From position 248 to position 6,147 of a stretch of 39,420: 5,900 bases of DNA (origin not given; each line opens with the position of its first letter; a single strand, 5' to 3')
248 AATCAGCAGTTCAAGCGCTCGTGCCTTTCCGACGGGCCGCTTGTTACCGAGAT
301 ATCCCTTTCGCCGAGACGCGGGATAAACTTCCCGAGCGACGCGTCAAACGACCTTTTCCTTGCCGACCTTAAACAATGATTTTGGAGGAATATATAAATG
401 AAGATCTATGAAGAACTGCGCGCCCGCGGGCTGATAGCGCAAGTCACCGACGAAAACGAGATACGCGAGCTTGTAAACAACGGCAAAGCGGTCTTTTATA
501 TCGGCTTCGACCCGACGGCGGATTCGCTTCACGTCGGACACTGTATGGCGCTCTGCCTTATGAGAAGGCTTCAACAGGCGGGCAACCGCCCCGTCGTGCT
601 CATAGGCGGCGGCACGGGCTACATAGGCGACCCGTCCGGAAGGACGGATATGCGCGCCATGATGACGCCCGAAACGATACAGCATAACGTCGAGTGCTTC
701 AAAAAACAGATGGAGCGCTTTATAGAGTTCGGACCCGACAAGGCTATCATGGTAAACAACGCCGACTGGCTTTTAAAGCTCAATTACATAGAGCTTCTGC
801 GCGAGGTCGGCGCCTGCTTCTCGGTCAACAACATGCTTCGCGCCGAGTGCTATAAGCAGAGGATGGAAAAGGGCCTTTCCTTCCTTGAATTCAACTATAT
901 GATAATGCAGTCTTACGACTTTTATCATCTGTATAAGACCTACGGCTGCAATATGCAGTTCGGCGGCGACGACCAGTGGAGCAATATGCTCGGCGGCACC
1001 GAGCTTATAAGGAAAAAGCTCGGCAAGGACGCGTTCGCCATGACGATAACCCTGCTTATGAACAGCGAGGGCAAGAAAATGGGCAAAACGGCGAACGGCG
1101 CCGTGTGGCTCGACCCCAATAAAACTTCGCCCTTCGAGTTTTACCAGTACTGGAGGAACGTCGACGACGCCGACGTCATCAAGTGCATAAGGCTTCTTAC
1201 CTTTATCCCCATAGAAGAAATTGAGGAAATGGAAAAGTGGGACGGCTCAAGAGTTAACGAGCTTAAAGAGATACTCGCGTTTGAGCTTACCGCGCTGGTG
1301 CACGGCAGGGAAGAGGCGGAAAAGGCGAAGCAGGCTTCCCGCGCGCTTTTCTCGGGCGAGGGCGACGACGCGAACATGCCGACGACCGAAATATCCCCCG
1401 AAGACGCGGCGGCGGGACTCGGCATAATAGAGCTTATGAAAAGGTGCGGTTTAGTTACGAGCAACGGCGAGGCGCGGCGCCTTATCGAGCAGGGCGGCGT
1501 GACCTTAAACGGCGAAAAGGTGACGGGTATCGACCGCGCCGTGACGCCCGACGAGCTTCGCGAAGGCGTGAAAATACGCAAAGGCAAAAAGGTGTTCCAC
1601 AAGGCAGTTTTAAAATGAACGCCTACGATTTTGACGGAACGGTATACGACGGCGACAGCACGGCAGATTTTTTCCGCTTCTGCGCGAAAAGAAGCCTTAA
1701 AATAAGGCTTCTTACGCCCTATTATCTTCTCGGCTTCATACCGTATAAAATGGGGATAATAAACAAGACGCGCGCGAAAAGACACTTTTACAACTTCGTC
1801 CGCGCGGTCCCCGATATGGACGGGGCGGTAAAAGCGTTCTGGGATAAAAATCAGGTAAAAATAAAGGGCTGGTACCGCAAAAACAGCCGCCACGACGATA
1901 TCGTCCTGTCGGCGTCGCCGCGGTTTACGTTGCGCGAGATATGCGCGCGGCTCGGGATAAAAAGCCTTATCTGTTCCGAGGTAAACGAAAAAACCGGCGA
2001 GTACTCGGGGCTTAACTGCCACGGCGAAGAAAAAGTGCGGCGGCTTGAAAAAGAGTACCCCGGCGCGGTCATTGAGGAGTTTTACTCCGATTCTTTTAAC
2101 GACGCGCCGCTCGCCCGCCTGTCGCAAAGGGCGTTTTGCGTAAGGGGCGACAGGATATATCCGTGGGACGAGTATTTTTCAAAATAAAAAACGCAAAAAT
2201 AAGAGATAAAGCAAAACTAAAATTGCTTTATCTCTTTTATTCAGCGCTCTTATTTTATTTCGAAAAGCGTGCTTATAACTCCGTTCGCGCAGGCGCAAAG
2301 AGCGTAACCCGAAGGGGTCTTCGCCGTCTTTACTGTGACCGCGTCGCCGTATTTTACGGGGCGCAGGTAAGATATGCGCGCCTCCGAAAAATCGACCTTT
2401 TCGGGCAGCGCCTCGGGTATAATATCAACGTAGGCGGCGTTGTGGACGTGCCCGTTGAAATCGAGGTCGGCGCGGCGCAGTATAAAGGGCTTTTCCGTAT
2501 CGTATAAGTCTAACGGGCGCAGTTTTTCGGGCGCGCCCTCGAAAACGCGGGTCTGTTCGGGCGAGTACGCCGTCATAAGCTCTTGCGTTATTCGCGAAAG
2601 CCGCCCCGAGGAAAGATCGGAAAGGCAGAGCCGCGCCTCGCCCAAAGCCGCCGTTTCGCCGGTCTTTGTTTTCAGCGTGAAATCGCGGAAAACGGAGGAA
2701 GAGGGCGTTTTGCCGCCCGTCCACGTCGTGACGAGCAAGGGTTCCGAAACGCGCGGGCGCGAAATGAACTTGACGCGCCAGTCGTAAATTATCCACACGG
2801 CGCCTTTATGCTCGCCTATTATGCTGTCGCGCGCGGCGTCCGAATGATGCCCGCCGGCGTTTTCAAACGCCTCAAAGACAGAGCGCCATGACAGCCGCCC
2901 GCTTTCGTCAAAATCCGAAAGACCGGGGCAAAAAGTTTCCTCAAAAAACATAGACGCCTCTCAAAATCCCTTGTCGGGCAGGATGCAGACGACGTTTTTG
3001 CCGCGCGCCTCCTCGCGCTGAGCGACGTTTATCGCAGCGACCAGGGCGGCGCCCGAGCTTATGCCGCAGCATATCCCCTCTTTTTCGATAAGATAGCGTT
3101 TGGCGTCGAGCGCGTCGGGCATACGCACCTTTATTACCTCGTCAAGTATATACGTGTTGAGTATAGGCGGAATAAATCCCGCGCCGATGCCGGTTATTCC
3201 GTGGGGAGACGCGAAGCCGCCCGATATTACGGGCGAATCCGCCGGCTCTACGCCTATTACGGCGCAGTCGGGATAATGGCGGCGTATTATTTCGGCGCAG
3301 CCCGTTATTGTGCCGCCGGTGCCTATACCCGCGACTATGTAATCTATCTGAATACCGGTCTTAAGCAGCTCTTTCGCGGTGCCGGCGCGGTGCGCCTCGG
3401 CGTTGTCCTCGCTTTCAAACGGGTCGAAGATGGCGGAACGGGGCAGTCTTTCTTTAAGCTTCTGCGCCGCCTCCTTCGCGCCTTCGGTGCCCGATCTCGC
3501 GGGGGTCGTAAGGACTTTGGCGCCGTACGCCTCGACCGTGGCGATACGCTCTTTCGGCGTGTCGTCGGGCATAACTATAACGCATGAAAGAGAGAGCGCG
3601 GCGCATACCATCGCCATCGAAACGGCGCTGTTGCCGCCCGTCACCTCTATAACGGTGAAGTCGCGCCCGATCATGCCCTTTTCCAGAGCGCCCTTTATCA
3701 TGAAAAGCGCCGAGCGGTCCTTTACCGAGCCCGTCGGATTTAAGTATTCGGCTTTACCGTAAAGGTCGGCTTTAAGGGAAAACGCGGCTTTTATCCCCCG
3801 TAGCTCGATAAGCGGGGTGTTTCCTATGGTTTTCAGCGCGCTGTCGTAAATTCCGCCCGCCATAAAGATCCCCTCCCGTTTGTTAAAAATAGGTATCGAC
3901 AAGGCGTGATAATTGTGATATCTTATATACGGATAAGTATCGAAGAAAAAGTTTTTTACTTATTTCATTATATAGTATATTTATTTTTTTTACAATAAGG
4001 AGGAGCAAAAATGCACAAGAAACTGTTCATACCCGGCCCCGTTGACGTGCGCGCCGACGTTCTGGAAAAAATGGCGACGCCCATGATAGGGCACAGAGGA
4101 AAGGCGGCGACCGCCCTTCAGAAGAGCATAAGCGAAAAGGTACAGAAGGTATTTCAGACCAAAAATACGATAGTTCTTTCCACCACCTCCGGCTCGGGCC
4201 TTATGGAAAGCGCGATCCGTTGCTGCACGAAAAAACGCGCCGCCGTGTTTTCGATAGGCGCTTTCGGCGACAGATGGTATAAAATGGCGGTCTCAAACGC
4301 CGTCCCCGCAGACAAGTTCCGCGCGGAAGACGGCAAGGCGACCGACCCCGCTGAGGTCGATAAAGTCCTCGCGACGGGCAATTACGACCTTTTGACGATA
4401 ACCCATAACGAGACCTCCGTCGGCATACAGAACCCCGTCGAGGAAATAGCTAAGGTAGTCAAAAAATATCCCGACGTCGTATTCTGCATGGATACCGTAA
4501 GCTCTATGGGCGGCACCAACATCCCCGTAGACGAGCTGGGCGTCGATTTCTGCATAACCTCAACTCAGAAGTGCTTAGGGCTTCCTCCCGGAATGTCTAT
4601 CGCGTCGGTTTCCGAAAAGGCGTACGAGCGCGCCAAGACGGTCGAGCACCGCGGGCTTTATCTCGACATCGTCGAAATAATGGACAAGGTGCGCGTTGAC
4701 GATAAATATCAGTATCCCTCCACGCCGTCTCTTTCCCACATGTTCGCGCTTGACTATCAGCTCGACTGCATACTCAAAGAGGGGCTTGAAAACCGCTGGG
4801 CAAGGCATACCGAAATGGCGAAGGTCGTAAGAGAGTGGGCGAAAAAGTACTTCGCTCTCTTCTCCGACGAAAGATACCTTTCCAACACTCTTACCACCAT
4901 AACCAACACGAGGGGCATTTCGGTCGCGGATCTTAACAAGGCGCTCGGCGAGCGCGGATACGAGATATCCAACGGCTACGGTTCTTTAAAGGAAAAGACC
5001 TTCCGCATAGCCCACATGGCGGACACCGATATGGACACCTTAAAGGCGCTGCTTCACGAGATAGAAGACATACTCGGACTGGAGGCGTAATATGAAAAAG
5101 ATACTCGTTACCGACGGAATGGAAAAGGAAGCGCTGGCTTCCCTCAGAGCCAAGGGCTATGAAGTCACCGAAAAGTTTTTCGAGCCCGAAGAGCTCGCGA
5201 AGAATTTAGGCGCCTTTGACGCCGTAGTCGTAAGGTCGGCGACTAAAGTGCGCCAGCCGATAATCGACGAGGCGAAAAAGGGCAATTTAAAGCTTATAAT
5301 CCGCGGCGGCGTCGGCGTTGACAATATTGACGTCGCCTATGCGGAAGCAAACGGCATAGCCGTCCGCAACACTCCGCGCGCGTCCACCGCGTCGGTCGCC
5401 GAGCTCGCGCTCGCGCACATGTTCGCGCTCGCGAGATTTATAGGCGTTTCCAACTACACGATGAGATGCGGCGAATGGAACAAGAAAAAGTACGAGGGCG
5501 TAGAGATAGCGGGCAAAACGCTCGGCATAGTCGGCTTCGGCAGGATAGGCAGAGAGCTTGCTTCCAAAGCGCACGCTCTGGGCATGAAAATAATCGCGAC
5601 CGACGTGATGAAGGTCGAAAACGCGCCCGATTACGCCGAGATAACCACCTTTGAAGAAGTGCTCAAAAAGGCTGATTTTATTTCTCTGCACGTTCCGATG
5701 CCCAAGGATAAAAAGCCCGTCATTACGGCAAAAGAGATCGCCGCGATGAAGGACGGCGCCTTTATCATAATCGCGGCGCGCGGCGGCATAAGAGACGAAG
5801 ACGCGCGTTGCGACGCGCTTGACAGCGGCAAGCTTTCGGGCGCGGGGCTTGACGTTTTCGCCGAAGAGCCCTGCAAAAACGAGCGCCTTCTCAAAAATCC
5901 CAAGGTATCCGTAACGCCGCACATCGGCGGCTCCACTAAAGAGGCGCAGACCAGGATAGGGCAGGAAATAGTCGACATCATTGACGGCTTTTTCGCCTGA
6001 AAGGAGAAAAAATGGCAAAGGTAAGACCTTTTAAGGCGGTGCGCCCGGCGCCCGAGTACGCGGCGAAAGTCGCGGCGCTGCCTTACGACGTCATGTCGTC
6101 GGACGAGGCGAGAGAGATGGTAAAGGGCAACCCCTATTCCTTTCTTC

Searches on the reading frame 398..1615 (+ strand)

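Call 100: search_protein_families(library=pfam, proteins=[window:398-1615:+], max_evalue=0.00001)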
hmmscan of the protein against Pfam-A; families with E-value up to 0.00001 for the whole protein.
window:398-1615:+ (406 aa): 3 families
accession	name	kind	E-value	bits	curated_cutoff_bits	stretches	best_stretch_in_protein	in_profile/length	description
PF00579.31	tRNA-synt_1b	-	2.7e-81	273.6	21.1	1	28-319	3-292/292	tRNA synthetases class I (W and Y)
PF22421.1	SYY_C-terminal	-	2.3e-10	40.7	27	1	326-401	8-81/83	Tyrosine--tRNA ligase SYY-like C-terminal domain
PF01479.30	S4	-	1.9e-06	27.9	22.8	1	347-376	7-36/48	S4 domain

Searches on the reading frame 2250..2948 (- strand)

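Call 100: search_protein_families(library=pfam, proteins=[window:2250-2948:-], max_evalue=0.00001)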
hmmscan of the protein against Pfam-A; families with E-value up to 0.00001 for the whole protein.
window:2250-2948:- (232 aa): 3 families
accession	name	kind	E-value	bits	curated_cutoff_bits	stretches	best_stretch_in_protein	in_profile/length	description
PF20791.3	Acyl-ACP_TE_C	-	5.1e-10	39.9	21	1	151-209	8-70/101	Acyl-ACP thioesterase C-terminal domain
PF01643.23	Acyl-ACP_TE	-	2.8e-09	37.2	23.7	1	10-128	12-131/131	Acyl-ACP thioesterase N-terminal domain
PF13279.12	4HBT_2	-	7.9e-07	30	25.5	0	160-180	4-24/122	Thioesterase-like superfamily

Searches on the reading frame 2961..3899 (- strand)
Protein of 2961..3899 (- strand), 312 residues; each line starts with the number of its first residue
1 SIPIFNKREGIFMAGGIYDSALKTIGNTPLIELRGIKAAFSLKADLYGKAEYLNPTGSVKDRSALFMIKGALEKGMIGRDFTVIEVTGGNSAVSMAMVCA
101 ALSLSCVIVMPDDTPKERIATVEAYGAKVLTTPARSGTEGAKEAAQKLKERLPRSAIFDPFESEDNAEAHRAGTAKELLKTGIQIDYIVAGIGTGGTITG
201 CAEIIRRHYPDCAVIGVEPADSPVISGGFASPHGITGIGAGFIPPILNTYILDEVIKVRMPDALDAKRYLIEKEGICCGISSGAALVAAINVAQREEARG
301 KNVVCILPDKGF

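Call 100: search_protein_families(library=pfam, proteins=[window:2961-3899:-], max_evalue=0.00001)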
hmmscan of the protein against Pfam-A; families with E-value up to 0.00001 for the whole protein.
window:2961-3899:- (312 aa): 1 family
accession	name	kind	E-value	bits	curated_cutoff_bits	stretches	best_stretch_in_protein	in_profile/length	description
PF00291.31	PALP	-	2.5e-66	224.5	35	1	23-309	3-295/295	Pyridoxal-phosphate dependent enzyme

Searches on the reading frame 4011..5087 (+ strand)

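Call 100: search_protein_families(library=pfam, proteins=[window:4011-5087:+], max_evalue=0.00001)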
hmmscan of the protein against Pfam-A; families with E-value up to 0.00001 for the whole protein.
window:4011-5087:+ (359 aa): 1 family
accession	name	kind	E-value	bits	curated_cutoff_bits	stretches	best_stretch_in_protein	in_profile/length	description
PF00266.25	Aminotran_5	-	3e-27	96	21.5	1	25-323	33-339/371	Aminotransferase class-V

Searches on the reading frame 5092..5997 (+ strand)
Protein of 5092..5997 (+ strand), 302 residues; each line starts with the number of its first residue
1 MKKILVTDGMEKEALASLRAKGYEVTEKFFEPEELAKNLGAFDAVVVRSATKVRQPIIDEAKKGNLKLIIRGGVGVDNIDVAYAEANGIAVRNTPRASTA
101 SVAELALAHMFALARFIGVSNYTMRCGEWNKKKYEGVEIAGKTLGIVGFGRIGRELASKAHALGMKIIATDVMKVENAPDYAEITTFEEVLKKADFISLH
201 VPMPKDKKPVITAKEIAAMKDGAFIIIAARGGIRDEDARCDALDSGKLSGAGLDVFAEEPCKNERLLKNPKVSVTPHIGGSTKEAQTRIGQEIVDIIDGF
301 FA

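Call 100: search_protein_families(library=pfam, proteins=[window:5092-5997:+], max_evalue=0.00001)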
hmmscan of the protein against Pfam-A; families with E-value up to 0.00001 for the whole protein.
window:5092-5997:+ (302 aa): 3 families
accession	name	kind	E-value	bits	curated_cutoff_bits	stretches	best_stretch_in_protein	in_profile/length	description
PF02826.25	2-Hacid_dh_C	-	2.1e-53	180.8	25.1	1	107-279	1-178/178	D-isomer specific 2-hydroxyacid dehydrogenase, NAD binding domain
PF00389.36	2-Hacid_dh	-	1.5e-28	99.6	24.6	1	4-300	1-123/134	D-isomer specific 2-hydroxyacid dehydrogenase, catalytic domain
PF00670.27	AdoHcyase_NAD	-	3.3e-06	27.7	27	1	137-225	19-106/162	S-adenosyl-L-homocysteine hydrolase, NAD binding domain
